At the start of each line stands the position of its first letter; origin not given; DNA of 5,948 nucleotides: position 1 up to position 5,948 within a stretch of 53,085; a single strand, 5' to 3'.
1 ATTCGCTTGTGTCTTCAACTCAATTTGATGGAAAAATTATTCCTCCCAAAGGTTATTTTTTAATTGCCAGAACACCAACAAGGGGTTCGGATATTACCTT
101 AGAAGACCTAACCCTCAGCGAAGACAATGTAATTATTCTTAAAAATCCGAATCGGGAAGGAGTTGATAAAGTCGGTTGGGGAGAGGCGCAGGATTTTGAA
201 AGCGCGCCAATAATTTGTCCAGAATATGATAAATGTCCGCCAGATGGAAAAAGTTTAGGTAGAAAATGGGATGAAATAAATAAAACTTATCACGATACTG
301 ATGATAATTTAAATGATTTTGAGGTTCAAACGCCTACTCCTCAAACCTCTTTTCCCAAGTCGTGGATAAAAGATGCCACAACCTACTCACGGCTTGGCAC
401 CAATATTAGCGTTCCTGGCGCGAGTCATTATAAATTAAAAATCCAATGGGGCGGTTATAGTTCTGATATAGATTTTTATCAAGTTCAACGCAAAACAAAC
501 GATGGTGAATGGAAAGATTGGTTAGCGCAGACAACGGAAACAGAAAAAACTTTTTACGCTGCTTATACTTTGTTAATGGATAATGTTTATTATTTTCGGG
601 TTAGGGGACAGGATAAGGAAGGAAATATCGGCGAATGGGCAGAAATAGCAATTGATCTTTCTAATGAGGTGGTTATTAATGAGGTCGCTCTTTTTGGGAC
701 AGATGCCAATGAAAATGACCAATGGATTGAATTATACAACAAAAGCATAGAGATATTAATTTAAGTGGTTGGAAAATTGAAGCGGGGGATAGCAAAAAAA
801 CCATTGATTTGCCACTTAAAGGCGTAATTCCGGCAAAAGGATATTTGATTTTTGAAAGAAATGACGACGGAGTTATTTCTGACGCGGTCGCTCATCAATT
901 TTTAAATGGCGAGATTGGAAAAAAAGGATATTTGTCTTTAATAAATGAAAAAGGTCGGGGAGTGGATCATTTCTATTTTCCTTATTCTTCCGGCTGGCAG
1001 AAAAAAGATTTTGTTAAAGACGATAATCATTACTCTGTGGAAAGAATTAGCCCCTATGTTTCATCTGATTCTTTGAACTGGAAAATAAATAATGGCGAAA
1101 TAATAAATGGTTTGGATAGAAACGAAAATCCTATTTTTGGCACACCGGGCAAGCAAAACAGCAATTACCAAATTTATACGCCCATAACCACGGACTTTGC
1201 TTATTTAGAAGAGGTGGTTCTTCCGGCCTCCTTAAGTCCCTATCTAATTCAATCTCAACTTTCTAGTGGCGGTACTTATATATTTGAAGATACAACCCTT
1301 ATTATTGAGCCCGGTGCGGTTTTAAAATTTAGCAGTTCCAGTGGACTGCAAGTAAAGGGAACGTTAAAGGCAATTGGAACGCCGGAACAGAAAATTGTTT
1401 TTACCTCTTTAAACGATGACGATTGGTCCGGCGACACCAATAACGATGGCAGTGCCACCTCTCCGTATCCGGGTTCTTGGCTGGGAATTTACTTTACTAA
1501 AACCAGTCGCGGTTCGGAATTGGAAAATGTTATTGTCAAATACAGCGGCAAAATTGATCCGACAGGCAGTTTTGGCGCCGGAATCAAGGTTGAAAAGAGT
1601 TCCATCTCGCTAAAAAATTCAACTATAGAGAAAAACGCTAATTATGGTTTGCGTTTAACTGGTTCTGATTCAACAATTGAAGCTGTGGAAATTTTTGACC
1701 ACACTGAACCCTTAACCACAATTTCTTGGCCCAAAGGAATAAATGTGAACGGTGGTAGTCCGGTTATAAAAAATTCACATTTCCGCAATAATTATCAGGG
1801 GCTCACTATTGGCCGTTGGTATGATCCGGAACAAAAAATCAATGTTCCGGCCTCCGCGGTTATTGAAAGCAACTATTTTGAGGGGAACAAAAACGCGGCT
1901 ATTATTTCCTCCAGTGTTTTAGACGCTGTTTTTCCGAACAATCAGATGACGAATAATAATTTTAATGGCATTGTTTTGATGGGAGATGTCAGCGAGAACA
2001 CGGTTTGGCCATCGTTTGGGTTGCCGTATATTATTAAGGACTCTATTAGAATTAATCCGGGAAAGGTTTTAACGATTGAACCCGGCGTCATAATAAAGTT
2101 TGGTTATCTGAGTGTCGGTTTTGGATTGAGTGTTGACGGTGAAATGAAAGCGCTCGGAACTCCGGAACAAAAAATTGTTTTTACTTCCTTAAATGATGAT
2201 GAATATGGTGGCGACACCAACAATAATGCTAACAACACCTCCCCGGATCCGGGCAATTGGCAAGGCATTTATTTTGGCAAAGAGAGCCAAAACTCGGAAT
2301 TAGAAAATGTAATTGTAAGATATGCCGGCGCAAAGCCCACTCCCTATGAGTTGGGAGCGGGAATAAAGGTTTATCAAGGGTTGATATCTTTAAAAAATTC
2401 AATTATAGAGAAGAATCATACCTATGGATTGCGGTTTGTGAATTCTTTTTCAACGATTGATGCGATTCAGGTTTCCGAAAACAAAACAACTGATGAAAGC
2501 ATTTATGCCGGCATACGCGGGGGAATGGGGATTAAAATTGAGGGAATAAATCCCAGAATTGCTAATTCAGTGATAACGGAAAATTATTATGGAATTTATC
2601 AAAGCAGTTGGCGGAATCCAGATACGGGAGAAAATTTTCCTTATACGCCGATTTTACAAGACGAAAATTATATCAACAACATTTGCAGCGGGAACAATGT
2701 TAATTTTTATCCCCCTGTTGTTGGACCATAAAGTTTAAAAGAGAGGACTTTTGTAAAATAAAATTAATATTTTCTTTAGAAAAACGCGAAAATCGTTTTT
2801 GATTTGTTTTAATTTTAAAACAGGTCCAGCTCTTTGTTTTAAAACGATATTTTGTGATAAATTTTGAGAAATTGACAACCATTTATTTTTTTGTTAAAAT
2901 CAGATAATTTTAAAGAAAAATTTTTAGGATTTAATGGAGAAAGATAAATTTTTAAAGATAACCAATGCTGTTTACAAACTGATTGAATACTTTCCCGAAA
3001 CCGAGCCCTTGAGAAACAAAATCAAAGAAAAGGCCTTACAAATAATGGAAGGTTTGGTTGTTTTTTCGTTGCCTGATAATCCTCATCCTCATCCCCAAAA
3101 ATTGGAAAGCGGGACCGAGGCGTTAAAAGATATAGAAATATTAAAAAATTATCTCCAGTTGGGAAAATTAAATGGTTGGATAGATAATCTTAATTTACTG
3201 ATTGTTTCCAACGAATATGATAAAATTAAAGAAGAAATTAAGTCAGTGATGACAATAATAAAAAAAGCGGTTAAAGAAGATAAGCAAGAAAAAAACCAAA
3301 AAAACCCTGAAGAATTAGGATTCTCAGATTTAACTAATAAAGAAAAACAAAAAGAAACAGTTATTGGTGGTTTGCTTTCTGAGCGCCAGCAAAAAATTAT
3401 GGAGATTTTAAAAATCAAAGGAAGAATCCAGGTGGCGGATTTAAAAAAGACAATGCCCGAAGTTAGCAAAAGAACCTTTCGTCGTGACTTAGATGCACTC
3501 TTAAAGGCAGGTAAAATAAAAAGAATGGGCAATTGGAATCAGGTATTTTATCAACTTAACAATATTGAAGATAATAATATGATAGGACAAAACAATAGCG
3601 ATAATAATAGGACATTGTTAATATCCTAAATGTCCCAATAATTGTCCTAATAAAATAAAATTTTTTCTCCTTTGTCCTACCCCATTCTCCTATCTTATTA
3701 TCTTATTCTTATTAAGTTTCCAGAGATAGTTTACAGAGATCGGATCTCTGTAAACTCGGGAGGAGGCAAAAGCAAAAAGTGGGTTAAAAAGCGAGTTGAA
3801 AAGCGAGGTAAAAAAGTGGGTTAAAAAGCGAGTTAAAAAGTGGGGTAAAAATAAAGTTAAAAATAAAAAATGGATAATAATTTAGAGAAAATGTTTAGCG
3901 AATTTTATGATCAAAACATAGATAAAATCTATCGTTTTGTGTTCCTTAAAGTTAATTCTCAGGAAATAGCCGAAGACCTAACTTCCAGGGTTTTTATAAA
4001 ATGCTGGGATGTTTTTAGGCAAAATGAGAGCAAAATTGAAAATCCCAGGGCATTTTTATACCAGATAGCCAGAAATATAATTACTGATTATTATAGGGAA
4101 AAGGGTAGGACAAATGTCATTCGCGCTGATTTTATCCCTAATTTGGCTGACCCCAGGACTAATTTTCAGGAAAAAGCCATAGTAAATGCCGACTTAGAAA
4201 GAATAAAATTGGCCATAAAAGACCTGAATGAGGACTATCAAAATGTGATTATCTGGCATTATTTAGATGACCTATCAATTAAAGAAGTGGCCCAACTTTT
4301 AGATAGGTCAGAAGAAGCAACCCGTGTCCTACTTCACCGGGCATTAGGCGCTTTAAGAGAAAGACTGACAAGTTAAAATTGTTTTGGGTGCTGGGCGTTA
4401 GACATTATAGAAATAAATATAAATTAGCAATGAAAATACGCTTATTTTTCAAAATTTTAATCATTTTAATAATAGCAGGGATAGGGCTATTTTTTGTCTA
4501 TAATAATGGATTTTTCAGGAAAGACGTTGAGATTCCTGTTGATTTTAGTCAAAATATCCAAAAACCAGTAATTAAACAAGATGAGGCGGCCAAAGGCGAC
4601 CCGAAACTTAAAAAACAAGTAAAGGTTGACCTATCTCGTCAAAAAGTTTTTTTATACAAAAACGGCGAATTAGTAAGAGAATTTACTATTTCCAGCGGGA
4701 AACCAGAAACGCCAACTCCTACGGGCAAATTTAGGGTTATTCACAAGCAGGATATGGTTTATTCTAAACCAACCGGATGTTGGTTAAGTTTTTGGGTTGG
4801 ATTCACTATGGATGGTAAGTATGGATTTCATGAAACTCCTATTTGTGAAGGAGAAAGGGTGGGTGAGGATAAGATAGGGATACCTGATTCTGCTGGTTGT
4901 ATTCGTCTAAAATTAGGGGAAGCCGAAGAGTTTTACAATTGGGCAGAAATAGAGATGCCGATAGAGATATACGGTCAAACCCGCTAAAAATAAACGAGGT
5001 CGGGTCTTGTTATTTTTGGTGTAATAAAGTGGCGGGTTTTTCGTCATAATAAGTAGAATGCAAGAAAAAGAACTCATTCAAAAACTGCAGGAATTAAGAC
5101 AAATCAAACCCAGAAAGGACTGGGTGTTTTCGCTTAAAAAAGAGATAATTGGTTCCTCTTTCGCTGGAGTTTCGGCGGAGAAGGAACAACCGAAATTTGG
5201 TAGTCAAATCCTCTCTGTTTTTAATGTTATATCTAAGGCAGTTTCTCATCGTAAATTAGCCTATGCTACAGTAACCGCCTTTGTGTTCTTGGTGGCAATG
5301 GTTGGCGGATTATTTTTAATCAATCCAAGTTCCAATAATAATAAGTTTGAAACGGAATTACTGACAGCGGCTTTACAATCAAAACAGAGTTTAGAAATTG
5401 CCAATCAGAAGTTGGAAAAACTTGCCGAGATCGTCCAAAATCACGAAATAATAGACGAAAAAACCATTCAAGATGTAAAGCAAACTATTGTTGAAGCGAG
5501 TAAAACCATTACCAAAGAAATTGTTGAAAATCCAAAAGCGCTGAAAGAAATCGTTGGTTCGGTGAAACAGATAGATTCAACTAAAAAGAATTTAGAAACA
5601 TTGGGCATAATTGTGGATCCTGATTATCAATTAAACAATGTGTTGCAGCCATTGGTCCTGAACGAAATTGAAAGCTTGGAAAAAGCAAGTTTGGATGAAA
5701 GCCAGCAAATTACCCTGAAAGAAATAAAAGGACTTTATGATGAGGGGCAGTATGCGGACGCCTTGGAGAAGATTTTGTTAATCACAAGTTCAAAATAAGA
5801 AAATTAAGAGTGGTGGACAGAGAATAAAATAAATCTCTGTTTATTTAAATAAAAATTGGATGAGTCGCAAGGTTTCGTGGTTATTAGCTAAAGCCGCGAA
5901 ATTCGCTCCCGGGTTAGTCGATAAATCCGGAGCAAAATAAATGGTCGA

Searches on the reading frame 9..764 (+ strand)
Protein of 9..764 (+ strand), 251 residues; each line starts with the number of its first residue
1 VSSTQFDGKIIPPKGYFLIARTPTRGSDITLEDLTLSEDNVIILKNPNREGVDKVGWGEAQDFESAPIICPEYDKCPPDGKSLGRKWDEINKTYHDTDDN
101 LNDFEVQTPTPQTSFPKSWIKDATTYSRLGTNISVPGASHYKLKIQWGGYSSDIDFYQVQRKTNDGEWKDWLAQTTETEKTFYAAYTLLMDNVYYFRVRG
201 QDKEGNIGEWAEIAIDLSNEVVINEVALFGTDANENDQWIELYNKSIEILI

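Call 8: search_protein_families(library=pfam, proteins=[window:9-764:+], max_evalue=0.01)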
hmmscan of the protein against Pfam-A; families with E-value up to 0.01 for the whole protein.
window:9-764:+ (251 aa): 2 families
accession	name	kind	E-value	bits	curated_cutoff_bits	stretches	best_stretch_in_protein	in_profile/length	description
PF00932.25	LTD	-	1.1e-06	29.4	34.3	0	219-246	6-31/109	Lamin Tail Domain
PF24421.1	Ig_J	-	0.004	17.7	29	1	136-216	21-100/104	Tip attachment protein J, Ig-like domain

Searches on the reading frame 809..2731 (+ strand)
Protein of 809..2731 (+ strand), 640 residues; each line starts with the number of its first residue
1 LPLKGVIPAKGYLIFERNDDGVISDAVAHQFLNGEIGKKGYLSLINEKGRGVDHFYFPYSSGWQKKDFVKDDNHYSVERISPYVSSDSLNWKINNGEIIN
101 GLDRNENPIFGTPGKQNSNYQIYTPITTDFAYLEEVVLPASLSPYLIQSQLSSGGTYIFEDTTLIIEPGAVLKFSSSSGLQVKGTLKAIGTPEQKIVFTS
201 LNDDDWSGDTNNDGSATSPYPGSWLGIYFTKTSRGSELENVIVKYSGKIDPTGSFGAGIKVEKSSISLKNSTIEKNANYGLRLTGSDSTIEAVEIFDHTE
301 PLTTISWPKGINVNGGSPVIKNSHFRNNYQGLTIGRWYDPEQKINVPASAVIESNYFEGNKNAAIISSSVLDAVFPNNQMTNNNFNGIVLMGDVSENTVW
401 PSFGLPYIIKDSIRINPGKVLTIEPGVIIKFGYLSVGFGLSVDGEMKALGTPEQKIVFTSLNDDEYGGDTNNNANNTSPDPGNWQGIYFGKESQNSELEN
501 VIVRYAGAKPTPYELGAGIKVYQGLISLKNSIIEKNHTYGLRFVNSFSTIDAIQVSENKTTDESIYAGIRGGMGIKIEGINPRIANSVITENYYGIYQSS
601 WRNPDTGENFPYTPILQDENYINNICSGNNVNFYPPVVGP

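Call 8: search_protein_families(library=pfam, proteins=[window:809-2731:+], max_evalue=0.01)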
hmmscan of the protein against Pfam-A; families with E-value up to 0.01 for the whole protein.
window:809-2731:+ (640 aa): 1 family
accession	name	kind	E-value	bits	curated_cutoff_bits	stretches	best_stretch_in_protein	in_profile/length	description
PF13229.12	Beta_helix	-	2.1e-14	53.9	25.9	2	226-399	2-153/158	Right handed beta helix region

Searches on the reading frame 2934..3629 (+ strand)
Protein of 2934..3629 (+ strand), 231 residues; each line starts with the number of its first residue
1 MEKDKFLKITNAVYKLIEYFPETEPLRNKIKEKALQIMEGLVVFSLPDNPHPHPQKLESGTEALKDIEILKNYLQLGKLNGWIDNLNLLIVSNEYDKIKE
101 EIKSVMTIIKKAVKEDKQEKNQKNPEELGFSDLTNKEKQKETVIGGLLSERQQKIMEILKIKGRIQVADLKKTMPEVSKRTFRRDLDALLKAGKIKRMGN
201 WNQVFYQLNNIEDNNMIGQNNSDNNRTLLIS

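Call 8: search_protein_families(library=pfam, proteins=[window:2934-3629:+], max_evalue=0.01)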
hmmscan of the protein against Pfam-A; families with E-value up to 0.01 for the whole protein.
window:2934-3629:+ (231 aa): 2 families
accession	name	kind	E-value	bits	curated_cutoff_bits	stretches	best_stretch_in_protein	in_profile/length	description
PF08220.18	HTH_DeoR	-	5.6e-07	29.7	21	1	151-198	1-47/57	DeoR-like helix-turn-helix domain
PF08279.18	HTH_11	-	0.0046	17.3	25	1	151-193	1-43/55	HTH domain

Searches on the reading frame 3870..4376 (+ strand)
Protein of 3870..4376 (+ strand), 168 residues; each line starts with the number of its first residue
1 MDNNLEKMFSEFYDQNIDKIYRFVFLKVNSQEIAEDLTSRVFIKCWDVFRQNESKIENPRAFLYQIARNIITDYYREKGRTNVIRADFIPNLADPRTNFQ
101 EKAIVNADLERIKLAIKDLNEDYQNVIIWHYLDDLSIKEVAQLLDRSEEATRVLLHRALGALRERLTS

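Call 8: search_protein_families(library=pfam, proteins=[window:3870-4376:+], max_evalue=0.01)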
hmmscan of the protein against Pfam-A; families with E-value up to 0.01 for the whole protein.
window:3870-4376:+ (168 aa): 4 families
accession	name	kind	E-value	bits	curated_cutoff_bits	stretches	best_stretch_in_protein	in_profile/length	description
PF08281.18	Sigma70_r4_2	-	5.2e-12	45.7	25.7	1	110-162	2-54/54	Sigma-70, region 4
PF04542.20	Sigma70_r2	-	1.4e-11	44.4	24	1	12-81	1-71/71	Sigma-70 region 2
PF04545.22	Sigma70_r4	-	1.2e-10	41.2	24.1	1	115-164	1-50/50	Sigma-70, region 4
PF03052.20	Adeno_52K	-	0.009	15.9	25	0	36-131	23-111/201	Adenoviral protein L1 52/55-kDa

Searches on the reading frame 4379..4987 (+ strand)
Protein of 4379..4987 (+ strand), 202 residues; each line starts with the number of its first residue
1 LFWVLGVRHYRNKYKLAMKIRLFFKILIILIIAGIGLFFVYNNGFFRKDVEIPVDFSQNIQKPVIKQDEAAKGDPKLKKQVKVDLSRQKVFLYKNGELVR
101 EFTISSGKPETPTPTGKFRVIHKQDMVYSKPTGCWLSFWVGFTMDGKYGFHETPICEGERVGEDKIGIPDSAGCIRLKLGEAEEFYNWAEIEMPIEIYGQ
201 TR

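Call 8: search_protein_families(library=pfam, proteins=[window:4379-4987:+], max_evalue=0.01)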
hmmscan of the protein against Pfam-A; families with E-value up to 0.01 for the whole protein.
window:4379-4987:+ (202 aa): 1 family
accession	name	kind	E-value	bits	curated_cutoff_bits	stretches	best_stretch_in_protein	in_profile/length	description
PF03734.19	YkuD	-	1.2e-18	68.5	23.4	1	79-197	2-146/146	L,D-transpeptidase catalytic domain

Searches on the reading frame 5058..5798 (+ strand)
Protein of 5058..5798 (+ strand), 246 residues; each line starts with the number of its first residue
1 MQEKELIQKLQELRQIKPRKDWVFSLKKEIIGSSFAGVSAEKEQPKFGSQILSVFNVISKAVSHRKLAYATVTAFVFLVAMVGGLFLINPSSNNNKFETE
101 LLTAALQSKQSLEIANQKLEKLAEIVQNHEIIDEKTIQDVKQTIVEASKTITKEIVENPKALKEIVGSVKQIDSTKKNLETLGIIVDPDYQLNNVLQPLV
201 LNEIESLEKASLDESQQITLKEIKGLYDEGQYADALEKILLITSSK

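Call 8: search_protein_families(library=pfam, proteins=[window:5058-5798:+], max_evalue=0.01)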
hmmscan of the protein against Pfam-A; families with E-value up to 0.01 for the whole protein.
window:5058-5798:+ (246 aa): 0 families

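Call 46: search_protein_families(library=ncbifam, proteins=[window:5058-5798:+], max_evalue=0.01)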
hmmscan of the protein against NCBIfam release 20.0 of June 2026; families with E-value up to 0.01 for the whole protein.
window:5058-5798:+ (246 aa): 0 families
